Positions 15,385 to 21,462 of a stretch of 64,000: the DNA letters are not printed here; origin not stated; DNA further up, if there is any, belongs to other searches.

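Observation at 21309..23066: Threonine-synthase-like PLP enzyme fused to a receiver domain and translationally coupled to the giant hybrid kinase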

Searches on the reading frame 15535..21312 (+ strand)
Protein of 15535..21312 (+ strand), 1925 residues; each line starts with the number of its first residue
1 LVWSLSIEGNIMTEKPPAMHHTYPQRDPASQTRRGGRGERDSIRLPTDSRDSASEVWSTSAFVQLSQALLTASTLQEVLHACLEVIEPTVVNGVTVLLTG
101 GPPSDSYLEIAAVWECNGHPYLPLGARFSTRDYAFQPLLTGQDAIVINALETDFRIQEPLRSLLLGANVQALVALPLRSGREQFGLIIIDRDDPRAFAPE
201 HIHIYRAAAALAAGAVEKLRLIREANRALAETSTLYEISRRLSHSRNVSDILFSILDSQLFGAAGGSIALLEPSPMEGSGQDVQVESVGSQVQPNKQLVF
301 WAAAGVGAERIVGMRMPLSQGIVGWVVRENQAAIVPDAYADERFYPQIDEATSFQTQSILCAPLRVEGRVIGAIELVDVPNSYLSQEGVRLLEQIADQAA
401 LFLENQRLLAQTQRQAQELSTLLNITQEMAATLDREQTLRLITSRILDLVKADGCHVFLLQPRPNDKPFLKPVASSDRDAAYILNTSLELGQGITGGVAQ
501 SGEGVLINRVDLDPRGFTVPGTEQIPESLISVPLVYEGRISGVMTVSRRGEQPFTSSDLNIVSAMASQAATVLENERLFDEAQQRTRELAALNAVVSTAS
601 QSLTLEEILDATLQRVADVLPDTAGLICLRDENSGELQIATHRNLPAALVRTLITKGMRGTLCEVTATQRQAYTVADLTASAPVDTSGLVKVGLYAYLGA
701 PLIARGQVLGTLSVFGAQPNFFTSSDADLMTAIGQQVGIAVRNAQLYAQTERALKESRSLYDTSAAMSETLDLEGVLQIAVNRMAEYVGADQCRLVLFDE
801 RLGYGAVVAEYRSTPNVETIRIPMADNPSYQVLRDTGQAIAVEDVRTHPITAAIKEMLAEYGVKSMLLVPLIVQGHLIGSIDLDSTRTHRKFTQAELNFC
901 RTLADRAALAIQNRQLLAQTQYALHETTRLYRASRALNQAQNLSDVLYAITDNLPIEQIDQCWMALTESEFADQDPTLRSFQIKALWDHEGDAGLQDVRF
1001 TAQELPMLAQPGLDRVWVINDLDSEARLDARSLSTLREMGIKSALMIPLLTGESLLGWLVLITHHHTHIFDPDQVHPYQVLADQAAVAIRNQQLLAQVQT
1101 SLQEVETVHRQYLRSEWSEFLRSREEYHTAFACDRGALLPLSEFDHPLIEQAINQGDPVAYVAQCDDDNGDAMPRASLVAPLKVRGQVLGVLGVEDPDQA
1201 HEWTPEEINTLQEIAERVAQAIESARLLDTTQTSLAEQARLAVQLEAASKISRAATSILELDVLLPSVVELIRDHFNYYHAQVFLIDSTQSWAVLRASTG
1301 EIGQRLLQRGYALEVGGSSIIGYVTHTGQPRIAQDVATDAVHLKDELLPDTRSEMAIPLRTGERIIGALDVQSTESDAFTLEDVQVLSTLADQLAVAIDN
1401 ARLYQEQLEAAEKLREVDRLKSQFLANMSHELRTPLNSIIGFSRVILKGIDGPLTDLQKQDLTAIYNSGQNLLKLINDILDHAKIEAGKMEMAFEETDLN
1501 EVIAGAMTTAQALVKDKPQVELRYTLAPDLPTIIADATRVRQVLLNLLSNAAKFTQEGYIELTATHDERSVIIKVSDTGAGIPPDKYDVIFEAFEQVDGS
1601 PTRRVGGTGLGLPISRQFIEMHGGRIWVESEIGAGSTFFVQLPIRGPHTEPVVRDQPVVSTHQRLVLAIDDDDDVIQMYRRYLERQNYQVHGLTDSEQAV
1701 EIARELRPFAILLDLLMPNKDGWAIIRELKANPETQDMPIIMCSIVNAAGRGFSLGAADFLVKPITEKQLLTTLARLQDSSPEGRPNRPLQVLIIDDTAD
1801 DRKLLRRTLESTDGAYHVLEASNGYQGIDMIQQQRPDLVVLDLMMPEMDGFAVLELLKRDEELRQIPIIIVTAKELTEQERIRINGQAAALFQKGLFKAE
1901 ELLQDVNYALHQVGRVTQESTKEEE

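Call 3: search_protein_families(library=pfam, proteins=[window:15535-21312:+], max_evalue=0.01)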
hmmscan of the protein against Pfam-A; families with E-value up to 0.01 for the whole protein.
window:15535-21312:+ (1925 aa): 7 families
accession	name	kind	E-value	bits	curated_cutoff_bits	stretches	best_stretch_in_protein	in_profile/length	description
PF01590.32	GAF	-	1.9e-108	359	22.4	8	772-911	1-133/133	GAF domain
PF13185.12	GAF_2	-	4.7e-101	334.9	28.6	8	433-574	2-136/136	GAF domain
PF13492.12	GAF_3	-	2.6e-75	251.4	27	7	772-913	1-129/129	GAF domain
PF00072.30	Response_reg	-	1.9e-42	144.4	30.2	2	1792-1904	1-108/111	Response regulator receiver domain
PF02518.31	HATPase_c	-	3.7e-29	101.8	26.4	1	1536-1644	2-109/111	Histidine kinase-, DNA gyrase B-, and HSP90-like ATPase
PF00512.31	HisKA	-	1.4e-19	70.3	26.9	1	1421-1488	2-66/66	His Kinase A (phospho-acceptor) domain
PF15714.11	SpoVT_C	-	0.00019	21.9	27.5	0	861-904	77-120/128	Stage V sporulation protein T C-terminal, transcription factor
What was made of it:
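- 15535..21312 (+): Presumed cognate hybrid histidine kinase: multi-GAF, HisKA, HATPase_c, REC1, REC2. The gene caller starts it at 15568 (1914 aa). Pfam in call 3.
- Checked: Upstream protein: it has 8 GAF stretches by Pfam, then HisKA, HATPase_c and two receivers (call 3).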
